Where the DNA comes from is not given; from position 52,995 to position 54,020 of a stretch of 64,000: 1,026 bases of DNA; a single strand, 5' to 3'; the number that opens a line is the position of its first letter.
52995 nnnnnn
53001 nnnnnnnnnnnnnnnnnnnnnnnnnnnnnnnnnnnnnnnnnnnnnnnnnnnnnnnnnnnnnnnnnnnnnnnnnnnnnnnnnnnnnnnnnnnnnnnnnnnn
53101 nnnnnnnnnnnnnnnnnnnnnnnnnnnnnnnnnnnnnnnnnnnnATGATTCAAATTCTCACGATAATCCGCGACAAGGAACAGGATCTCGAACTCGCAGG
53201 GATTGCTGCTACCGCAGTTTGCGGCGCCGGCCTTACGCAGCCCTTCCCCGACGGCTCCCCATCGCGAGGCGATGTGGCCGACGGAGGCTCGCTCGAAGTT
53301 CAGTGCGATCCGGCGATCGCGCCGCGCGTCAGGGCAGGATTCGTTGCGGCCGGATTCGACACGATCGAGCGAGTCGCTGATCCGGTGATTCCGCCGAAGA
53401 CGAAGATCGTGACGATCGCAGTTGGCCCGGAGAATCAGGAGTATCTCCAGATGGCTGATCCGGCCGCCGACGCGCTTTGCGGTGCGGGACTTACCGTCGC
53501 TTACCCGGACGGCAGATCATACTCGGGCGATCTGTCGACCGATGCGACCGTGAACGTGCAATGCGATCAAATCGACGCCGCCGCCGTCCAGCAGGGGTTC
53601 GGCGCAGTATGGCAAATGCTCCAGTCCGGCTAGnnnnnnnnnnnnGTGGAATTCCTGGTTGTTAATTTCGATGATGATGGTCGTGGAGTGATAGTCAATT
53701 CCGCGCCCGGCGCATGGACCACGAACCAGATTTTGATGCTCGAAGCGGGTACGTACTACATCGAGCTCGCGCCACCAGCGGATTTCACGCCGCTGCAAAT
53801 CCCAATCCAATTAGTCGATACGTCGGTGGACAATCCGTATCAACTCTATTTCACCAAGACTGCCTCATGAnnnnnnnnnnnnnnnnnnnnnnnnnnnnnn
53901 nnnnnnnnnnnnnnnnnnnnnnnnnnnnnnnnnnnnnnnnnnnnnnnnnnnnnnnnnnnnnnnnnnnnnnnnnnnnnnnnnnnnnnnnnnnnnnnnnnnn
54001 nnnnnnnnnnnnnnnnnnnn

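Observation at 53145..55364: Three-gene operon: tandem-repeat Cys protein, 74-aa protein, secreted patatin-like phospholipase (frameshifted)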

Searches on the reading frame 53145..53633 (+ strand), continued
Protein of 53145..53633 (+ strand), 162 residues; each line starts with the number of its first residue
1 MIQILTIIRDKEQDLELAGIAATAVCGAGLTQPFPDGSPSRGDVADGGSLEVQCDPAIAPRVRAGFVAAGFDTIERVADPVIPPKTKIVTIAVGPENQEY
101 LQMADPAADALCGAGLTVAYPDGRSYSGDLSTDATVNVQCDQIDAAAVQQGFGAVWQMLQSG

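Call 25: search_protein_representatives(alignment_id=A1)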
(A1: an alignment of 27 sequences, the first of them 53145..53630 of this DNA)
Query: 27 sequences, 160 profile positions. Proteins with E-value up to 0.001 (for the whole library): 36; up to 1e-10: 25; up to 1e-30: 11. The best 36 are listed.
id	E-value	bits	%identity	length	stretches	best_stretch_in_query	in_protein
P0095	2.2e-71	255.1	-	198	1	2-159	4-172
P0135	2.8e-64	231.9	-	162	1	2-158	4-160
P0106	2.6e-55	202.8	-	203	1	29-151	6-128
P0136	6.7e-54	198.2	-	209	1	1-157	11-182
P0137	1.0e-51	191.1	-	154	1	1-118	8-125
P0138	6.3e-36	139.8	-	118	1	75-159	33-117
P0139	2.4e-34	134.6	-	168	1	1-159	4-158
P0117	2.9e-34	134.4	-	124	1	3-93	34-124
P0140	1.3e-33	132.3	-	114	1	65-158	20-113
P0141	1.6e-32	128.7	-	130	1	1-128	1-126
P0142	1.6e-31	125.5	-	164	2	1-95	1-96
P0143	4.6e-28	114.2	-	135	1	2-128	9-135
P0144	6.3e-27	110.5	-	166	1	1-156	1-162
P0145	6.7e-26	107.2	-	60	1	101-159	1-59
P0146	6.1e-25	104.1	-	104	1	1-81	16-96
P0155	4.1e-12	62.4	-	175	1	2-152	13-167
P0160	7.2e-09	51.8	-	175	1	5-152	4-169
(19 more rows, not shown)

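Call 28: find_encoding_contigs(protein=P0155, flank=6000, max_places=2)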
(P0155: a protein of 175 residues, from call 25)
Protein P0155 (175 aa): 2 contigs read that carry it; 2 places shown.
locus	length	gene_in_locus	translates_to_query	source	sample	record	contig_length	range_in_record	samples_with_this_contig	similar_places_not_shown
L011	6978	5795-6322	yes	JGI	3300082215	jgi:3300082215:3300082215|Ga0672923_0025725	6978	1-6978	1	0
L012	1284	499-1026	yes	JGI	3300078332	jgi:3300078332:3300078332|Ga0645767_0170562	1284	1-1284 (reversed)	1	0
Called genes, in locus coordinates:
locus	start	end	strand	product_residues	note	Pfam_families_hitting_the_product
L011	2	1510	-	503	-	?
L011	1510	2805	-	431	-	PF03952:Enolase_N, PF00113:Enolase_C, PF13378:MR_MLE_C (weak)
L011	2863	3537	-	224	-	PF01209:Ubie_methyltran, PF02353:CMAS, PF05175:MTS, PF13489:Methyltransf_23, PF00891:Methyltransf_2, PF13847:Methyltransf_31, PF08241:Methyltransf_11, PF08242:Methyltransf_12, +4 more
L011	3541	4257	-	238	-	PF03575:Peptidase_S51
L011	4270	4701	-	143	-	PF00903:Glyoxalase, PF18029:Glyoxalase_6 (faint)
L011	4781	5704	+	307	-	PF07676:PD40 (faint)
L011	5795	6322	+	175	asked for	-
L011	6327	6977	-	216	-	?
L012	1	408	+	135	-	?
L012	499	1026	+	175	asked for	-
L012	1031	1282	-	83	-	?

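Call 30: find_related_loci(query=A1, collection=genome_contigs, flank=8000)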
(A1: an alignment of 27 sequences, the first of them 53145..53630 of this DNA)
Query A1 (162 aa) in genome_contigs; peptide patterns used: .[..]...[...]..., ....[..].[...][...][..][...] (x = any residue, [..] = any of these).
79 stretches matched a pattern; 7 encode a relative of the query (tblastn E <= 1e-3); 7 distinct loci.
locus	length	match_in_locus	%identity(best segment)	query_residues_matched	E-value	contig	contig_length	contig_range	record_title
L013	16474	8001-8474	88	4-161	2e-89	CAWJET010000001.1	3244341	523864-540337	MAG: uncultured delta proteobacterium isolate MFD09222.bin.1.22 genome assembly, contig: contig_37878, whole genome shot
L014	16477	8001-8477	87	4-162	8e-88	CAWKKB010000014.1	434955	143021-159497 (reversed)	MAG: uncultured delta proteobacterium isolate MFD00731.bin.2.133 genome assembly, contig: contig_713, whole genome shotg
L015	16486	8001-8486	81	1-162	2e-83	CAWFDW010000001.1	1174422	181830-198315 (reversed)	MAG: uncultured delta proteobacterium isolate MFD05513.bin.2.169 genome assembly, contig: contig_15085, whole genome sho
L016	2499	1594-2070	79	4-162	2e-82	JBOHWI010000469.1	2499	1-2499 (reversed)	MAG: Candidatus Binatus sp. isolate TC-B3_metawrap_bin.1 k127_57969, whole genome shotgun sequence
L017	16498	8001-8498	81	2-162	3e-75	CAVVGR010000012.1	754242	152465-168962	MAG: uncultured delta proteobacterium isolate MFD01716.bin.2.12 genome assembly, contig: contig_6038, whole genome shotg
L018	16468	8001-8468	68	4-159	5e-68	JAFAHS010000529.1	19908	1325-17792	MAG: Deltaproteobacteria bacterium isolate CP_BE_BS_27 BE_BS_k147_2661787, whole genome shotgun sequence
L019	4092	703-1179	63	4-162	3e-62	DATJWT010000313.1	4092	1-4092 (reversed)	MAG TPA_asm: Candidatus Binataceae bacterium isolate SMAG_U15106 k141_1693495, whole genome shotgun sequence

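Call 36: search_protein_families(library=pfam, proteins=[L018:8577-9944:-, L018:2671-6246:+, L018:9931-10800:-, L006:6932-8239:+, L006:2927-5605:+, L007:3468-4193:+, L007:660-1958:+, L007:5741-5983:+, L018:6900-7772:-, L001:6816-8333:+], max_evalue=0.01)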
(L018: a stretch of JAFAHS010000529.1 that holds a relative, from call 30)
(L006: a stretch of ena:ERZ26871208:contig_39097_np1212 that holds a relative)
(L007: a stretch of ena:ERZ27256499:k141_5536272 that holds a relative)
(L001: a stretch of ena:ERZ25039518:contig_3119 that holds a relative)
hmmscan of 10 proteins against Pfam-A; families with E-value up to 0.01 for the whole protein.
L018:8577-9944:- (455 aa): 1 family
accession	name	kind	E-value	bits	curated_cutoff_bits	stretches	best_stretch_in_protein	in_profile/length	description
PF04185.19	Phosphoesterase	-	1.4e-65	222.2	23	1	19-365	1-353/356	Phosphoesterase family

L018:2671-6246:+ (1191 aa): 0 families

L018:9931-10800:- (289 aa): 0 families

L006:6932-8239:+ (435 aa): 0 families

L006:2927-5605:+ (892 aa): 1 family
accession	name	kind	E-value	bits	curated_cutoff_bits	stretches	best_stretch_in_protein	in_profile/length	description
PF16158.11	N_BRCA1_IG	-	0.0041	18.1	28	1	727-812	6-93/108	Ig-like domain from next to BRCA1 gene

L007:3468-4193:+ (241 aa): 0 families

L007:660-1958:+ (432 aa): 0 families

L007:5741-5983:+ (80 aa): 0 families

L018:6900-7772:- (290 aa): 2 families
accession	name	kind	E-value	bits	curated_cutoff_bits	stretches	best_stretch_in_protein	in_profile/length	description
PF01636.29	APH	-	1.5e-18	67.9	23.2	1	44-218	22-209/239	Phosphotransferase enzyme family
PF19974.5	TCAD9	-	0.0062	16.2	40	1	163-217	286-336/429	Ternary complex associated domain 9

L001:6816-8333:+ (505 aa): 1 family
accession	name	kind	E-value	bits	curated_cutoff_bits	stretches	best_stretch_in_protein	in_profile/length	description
PF01734.28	Patatin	-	1.1e-16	62.1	27.7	1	69-308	1-188/191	Patatin-like phospholipase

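Call 45: find_encoding_contigs(protein=P0144, flank=6000, max_places=2)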
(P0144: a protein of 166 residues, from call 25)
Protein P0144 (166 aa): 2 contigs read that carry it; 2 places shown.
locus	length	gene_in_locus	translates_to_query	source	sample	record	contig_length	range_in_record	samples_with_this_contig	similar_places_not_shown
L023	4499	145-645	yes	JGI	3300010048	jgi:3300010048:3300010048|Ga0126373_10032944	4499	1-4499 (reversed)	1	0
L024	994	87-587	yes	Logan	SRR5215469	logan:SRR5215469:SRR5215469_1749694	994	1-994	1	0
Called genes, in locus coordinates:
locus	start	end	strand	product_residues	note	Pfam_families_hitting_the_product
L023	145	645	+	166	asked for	-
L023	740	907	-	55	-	-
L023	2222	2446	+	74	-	-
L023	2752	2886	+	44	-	-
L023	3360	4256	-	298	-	-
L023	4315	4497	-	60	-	?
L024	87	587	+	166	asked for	-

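Call 46: find_encoding_contigs(protein=P0160, flank=6000, max_places=2)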
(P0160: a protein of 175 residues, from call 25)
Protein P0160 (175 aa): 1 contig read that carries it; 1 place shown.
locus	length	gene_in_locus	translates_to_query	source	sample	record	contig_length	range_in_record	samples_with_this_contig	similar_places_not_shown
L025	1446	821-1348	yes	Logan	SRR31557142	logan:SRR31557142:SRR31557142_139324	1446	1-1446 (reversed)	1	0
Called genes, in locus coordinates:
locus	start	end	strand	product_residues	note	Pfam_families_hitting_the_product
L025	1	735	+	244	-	?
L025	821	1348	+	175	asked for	-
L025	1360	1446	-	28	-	?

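Call 82: fold_search(model_id=the predicted structure, library=pdb)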
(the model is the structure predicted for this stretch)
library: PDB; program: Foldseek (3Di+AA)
matches with E <= 10: 273; with E <= 0.001: 0
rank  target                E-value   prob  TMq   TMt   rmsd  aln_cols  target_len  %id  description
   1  3aaw_A                3.1e-02  0.54  0.27  0.12  14.0       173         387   10  Crystal structure of aspartate kinase from Corynebacterium glutamicum in complex with lysine and threonine (released 2010-06-23)
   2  3ab4_B                4.9e-02  0.57  0.29  0.30  14.1       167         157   12  Crystal structure of feedback inhibition resistant mutant of aspartate kinase from Corynebacterium glutamicum in compl (released 2010-06-23)
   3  3ab2_G                5.5e-02  0.44  0.27  0.14  14.0       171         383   12  Crystal structure of aspartate kinase from Corynebacterium glutamicum in complex with threonine (released 2010-06-23)
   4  3ab2_E                5.5e-02  0.41  0.27  0.13  14.3       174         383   10  Crystal structure of aspartate kinase from Corynebacterium glutamicum in complex with threonine (released 2010-06-23)
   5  6mx1_B                5.9e-02  0.47  0.28  0.29  14.3       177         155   13  The crystal structure of the regulatory domain of aspartokinase in the bifunctional aspartokinase/homoserine dehydroge (released 2018-11-07)
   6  3ab4_N                5.9e-02  0.44  0.28  0.29  14.3       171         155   12  Crystal structure of feedback inhibition resistant mutant of aspartate kinase from Corynebacterium glutamicum in compl (released 2010-06-23)
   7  3s1t_A                6.6e-02  0.44  0.29  0.30  14.4       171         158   13  Structure of the regulatory domain of aspartokinase (Rv3709c; AK-beta) in complex with threonine from Mycobacterium tu (released 2012-06-13)
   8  6mx1_A                7.9e-02  0.44  0.29  0.30  14.4       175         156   12  The crystal structure of the regulatory domain of aspartokinase in the bifunctional aspartokinase/homoserine dehydroge (released 2018-11-07)
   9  3aaw_B                7.9e-02  0.44  0.30  0.31  14.7       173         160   10  Crystal structure of aspartate kinase from Corynebacterium glutamicum in complex with lysine and threonine (released 2010-06-23)
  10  3ab4_A                8.8e-02  0.28  0.26  0.12  14.4       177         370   11  Crystal structure of feedback inhibition resistant mutant of aspartate kinase from Corynebacterium glutamicum in compl (released 2010-06-23)
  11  3tvi_F                8.8e-02  0.28  0.26  0.11  14.6       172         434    9  Crystal structure of Clostridium acetobutylicum aspartate kinase (CaAK): An important allosteric enzyme for industrial (released 2011-11-09)
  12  2anr_A                8.8e-02  0.23  0.25  0.26  16.3       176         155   10  Crystal structure (II) of Nova-1 KH1/KH2 domain tandem with 25nt RNA hairpin (released 2006-10-24)
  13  2zho_E                9.4e-02  0.44  0.29  0.31  14.4       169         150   11  Crystal structure of the regulatory subunit of aspartate kinase from Thermus thermophilus (ligand free form) (released 2009-02-17)
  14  3ab2_F                9.4e-02  0.23  0.25  0.26  14.8       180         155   10  Crystal structure of aspartate kinase from Corynebacterium glutamicum in complex with threonine (released 2010-06-23)
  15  3s1t_B                9.9e-02  0.35  0.29  0.30  14.4       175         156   11  Structure of the regulatory domain of aspartokinase (Rv3709c; AK-beta) in complex with threonine from Mycobacterium tu (released 2012-06-13)
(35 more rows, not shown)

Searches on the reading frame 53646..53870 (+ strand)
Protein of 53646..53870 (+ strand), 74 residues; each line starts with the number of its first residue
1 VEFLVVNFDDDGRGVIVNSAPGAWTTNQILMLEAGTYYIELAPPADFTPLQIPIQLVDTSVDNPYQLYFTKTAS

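Call 3: search_protein_families(library=pfam, proteins=[window:53646-53870:+], max_evalue=0.1)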
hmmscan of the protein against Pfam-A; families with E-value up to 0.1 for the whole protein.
window:53646-53870:+ (74 aa): 0 families

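Call 4: search_protein_families(library=ncbifam, proteins=[window:53646-53870:+], max_evalue=0.1)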
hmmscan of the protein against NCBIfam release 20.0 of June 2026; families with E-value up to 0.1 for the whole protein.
window:53646-53870:+ (74 aa): 1 family
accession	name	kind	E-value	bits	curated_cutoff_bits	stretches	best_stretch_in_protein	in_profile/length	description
NF011602.0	PRK15028.1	equivalog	0.052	12.9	681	1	5-38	38-71/378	cytochrome d ubiquinol oxidase subunit II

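Call 16: search_protein_families(library=padloc, proteins=[window:53646-53870:+], max_evalue=0.1)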
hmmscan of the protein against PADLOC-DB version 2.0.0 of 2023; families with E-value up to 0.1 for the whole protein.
window:53646-53870:+ (74 aa): 0 families

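Call 22: find_homologous_proteins(query=window:53646-53867:+, max_evalue=0.01)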
Query window:53646-53867:+ (74 aa): 14 proteins with E <= 0.01 among 14 candidates.
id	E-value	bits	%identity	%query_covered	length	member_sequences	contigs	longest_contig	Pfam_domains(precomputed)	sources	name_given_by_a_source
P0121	4.4e-42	159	99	100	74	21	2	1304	-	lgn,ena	-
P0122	1.3e-38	148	92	100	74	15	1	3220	-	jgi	jgi:hypothetical protein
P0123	5.9e-37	142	93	99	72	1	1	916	-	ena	-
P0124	1.0e-35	138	90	99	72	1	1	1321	-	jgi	jgi:hypothetical protein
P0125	4.5e-33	130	85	100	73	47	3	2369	-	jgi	jgi:hypothetical protein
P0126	5.2e-25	104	72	100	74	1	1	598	-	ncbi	-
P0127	4.7e-22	95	68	100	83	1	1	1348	-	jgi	jgi:hypothetical protein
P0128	1.4e-21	94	70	95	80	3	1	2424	-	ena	-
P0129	5.6e-21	92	68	96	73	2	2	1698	-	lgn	-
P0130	4.1e-19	86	65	100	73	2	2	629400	-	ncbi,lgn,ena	-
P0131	5.6e-19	85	64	96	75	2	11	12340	-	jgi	jgi:hypothetical protein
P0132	2.3e-18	83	62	100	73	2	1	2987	-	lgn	-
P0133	8.2e-18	82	62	100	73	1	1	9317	-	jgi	jgi:hypothetical protein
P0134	8.8e-18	82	59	100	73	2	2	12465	-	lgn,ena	-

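Call 75: search_solved_structures(query=A5, max_evalue=10, show_alignments=2)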
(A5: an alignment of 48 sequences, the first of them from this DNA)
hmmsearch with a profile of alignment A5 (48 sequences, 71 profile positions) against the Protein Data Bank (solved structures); distinct sequences matched with E-value up to 10: 0.

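Call 76: search_protein_families(library=pfam, alignment_id=A5, max_evalue=0.1)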
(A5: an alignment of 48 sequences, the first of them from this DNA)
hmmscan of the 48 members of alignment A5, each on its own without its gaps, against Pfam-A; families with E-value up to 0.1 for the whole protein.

A. member 1, seq(74 aa): 0 families

B. families by the number of members that match (of 48 scanned): 8 families
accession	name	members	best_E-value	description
PF08308.17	PEGA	28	1.2e-06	PEGA domain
PF09134.16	Invasin_D3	2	0.01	Invasin, domain 3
PF11008.14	DUF2846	1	0.0026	Protein of unknown function (DUF2846)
PF13629.12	T2SS-T3SS_pil_N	1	0.017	Pilus formation protein N terminal region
PF23163.1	CSD_RNase_II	1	0.06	CSD-like barrel domain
PF16820.11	PKD_3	1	0.062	PKD-like domain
PF20986.2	DUF6849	1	0.076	Domain of unknown function (DUF6849)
PF14347.11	DUF4399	1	0.08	Domain of unknown function (DUF4399)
